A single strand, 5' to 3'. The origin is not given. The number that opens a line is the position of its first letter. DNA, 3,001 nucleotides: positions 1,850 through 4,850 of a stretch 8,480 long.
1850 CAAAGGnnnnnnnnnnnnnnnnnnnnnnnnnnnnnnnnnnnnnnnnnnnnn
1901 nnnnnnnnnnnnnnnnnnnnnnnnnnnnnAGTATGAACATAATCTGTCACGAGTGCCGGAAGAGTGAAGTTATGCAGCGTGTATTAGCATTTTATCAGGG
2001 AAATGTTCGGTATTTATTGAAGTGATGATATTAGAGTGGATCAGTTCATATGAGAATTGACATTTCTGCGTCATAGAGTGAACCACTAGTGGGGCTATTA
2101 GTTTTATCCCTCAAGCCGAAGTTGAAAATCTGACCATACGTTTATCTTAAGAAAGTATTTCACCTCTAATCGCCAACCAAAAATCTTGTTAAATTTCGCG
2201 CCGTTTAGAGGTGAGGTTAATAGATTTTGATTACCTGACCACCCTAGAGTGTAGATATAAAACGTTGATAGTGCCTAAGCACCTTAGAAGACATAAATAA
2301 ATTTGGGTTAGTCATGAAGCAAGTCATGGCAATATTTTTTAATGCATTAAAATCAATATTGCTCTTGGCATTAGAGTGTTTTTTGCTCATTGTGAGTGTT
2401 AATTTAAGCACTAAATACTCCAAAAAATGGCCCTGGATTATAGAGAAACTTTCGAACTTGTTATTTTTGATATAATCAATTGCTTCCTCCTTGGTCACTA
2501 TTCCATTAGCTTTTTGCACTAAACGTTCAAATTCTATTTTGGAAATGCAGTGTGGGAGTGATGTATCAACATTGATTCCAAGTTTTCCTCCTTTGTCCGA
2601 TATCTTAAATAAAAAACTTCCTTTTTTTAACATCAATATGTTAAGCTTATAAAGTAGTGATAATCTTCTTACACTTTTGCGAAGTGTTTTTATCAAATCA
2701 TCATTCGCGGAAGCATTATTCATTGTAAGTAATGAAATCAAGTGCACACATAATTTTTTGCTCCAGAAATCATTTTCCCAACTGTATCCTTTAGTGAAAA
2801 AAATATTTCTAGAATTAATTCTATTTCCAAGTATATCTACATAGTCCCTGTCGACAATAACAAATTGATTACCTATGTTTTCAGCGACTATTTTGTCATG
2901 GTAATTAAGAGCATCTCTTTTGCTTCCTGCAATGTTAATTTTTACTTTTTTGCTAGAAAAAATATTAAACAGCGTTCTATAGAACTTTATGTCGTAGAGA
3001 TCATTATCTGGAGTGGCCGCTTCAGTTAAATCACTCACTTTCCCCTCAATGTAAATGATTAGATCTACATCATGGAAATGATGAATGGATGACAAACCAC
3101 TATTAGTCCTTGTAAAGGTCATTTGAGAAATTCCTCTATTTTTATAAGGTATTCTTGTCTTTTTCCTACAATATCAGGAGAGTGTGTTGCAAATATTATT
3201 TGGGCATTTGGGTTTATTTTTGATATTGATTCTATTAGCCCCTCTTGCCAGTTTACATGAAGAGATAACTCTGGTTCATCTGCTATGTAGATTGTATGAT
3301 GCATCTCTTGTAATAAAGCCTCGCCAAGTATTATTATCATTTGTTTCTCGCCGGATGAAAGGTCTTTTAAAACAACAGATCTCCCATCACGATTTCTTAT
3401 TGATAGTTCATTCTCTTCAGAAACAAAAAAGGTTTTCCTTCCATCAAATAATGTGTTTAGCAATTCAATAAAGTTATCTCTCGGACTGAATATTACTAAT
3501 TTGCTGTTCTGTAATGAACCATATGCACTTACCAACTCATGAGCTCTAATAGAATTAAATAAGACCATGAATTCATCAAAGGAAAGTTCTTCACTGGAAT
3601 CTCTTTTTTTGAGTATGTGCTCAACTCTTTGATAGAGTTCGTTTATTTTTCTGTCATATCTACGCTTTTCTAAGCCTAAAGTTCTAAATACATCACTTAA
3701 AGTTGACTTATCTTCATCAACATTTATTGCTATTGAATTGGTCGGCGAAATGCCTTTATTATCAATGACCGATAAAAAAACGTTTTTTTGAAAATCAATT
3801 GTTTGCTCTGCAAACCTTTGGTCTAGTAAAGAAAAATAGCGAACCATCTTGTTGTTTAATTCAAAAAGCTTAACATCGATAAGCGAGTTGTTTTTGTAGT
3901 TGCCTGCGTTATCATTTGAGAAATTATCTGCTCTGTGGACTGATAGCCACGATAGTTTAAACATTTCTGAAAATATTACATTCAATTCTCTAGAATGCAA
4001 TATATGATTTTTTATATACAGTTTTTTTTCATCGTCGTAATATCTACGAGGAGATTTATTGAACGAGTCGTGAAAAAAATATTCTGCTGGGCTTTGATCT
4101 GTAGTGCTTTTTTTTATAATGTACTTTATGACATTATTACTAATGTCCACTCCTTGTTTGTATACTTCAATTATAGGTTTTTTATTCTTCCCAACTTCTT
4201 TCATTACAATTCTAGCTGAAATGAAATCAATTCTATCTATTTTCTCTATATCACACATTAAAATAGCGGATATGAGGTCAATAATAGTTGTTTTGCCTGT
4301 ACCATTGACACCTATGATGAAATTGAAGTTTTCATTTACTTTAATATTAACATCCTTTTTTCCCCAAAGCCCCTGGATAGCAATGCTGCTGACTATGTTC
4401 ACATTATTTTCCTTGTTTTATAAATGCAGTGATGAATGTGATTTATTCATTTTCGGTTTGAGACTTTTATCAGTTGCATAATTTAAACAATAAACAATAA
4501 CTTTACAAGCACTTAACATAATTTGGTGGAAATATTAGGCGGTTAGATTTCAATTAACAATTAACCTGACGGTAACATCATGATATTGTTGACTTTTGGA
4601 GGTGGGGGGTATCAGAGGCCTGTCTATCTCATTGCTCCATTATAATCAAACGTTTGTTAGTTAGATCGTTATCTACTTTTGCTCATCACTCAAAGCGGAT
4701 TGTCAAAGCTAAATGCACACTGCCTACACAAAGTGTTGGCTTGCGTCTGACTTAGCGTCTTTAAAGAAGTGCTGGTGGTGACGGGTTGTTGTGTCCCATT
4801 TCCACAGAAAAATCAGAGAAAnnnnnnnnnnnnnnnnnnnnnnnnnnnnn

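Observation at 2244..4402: Two-gene ATPase + TOPRIM cassette resembling a PARIS (AriA/AriB) anti-phage abortive-infection system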

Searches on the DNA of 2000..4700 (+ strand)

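Call 6: search_dna_similar(query=window:2000-4700:+, collection=ecoli_genomes, mode=near, max_rows=15)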
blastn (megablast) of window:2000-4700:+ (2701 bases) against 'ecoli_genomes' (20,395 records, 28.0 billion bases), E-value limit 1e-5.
Records with a match: 2; places in all: 2; records where one place covers at least 80% of the query: 2.
Genomes with a match: 2 of 5426; with a place that covers at least 80% of the query: 2. Places per genome that has any: lowest 1, median 1, highest 1. On chromosomes: 2 places; on plasmids: 0.
Best place of each record, by identity: >=99% 2.
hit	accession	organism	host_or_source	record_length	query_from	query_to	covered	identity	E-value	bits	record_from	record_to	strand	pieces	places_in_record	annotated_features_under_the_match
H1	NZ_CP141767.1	Escherichia coli strain T-HYM1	duck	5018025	1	2701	100%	100.0%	0e+0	4988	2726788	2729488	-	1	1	AAA family ATPase | DUF4435 domain-containing protein | DUF977 family protein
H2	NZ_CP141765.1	Escherichia coli strain HYM1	duck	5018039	1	2701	100%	100.0%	0e+0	4988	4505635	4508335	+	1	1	AAA family ATPase | DUF4435 domain-containing protein | DUF977 family protein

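Call 7: search_dna_similar(query=window:2000-4700:+, collection=phages, mode=near, max_rows=15)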
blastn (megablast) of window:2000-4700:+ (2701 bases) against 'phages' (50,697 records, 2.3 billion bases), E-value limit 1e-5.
No match.

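Call 8: get_annotated_region(hit=H2, flank=12000)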
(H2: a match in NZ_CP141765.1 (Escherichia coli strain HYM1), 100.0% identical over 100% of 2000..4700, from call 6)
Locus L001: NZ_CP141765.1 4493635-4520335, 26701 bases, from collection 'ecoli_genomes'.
description: Escherichia coli strain HYM1 chromosome, complete genome
organism: Escherichia coli strain HYM1 (NCBI taxid 562)
replicon: chromosome; assembly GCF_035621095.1
host: -; source: duck; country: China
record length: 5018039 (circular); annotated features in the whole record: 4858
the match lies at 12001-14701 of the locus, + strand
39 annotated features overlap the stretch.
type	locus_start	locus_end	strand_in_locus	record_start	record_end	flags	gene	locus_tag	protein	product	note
CDS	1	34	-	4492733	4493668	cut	ttcA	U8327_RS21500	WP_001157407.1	tRNA 2-thiocytidine(32) synthetase TtcA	-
CDS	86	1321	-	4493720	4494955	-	intR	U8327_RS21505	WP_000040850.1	tyrosine-type recombinase/integrase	-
CDS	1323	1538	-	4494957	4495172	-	xisR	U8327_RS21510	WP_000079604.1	excisionase XisR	-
CDS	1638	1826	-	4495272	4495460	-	-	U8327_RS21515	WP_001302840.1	DUF1187 family protein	-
CDS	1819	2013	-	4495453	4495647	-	ralR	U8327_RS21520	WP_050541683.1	type I toxin-antitoxin system endodeoxyribonuclease toxin RalR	-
CDS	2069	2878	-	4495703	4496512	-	recT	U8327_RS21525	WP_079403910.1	recombination protein RecT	-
CDS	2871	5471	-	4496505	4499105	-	recE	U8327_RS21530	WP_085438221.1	exodeoxyribonuclease VIII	-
CDS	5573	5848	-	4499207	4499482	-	-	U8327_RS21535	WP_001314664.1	hypothetical protein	-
CDS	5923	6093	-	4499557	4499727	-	-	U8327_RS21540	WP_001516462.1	YdaE family protein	-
CDS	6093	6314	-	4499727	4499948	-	kilR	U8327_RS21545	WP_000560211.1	killing protein KilR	-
CDS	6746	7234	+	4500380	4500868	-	sieB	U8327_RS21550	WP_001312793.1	superinfection exclusion B family protein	-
CDS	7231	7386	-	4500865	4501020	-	ydaF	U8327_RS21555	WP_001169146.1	YdaF family protein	-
CDS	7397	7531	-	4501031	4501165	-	-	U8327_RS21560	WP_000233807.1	hypothetical protein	-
CDS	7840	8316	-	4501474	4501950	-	racR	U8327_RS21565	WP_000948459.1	DNA-binding transcriptional repressor RacR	-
CDS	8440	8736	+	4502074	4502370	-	ydaS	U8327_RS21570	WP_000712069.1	toxin YdaS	-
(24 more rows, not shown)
